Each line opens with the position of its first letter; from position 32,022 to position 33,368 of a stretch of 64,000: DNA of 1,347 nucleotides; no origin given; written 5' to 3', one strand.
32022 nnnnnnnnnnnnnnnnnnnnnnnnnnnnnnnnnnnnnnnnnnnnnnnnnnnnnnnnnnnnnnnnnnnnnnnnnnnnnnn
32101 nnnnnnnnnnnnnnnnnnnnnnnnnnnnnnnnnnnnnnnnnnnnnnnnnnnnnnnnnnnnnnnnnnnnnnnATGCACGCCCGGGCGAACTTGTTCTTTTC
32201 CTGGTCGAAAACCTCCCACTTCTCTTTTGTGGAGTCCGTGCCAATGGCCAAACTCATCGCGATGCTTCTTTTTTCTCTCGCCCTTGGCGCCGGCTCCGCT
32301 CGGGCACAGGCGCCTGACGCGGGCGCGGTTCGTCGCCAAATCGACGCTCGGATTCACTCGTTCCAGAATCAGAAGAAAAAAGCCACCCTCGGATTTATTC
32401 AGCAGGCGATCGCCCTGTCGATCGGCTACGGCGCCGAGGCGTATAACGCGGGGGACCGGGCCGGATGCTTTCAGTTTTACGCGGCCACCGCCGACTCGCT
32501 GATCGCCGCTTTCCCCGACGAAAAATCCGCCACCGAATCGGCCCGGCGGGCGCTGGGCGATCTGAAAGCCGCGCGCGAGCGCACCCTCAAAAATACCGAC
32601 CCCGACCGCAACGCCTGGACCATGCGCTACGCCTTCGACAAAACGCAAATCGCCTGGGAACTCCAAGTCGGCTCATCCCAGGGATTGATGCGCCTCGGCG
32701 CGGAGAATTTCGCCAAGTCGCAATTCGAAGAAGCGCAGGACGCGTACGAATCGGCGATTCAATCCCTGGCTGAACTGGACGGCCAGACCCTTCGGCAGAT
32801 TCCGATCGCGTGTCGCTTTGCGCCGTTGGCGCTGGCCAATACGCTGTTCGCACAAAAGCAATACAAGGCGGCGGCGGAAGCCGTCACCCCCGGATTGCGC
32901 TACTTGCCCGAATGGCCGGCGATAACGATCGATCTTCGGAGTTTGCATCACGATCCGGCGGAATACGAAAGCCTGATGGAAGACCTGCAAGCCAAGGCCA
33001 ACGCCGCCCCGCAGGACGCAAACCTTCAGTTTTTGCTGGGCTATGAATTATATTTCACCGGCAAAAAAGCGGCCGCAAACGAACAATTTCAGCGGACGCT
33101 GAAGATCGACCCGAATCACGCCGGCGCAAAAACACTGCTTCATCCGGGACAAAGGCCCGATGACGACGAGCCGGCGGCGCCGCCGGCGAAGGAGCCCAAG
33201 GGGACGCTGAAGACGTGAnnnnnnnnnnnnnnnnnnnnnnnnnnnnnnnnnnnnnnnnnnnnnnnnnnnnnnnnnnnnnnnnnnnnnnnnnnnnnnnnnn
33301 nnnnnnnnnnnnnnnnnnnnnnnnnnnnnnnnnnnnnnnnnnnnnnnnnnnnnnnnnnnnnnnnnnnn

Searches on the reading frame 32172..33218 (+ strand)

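Call 66: search_protein_families(library=pfam, proteins=[window:32172-33218:+], max_evalue=0.001)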
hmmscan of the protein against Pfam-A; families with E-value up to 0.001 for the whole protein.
window:32172-33218:+ (348 aa): 2 families
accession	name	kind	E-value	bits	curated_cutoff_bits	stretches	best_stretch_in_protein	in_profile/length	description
PF00515.34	TPR_1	-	9e-06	25.7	27.8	0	171-197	3-29/34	Tetratricopeptide repeat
PF07719.23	TPR_2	-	1.9e-05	24.8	27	0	284-316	2-34/34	Tetratricopeptide repeat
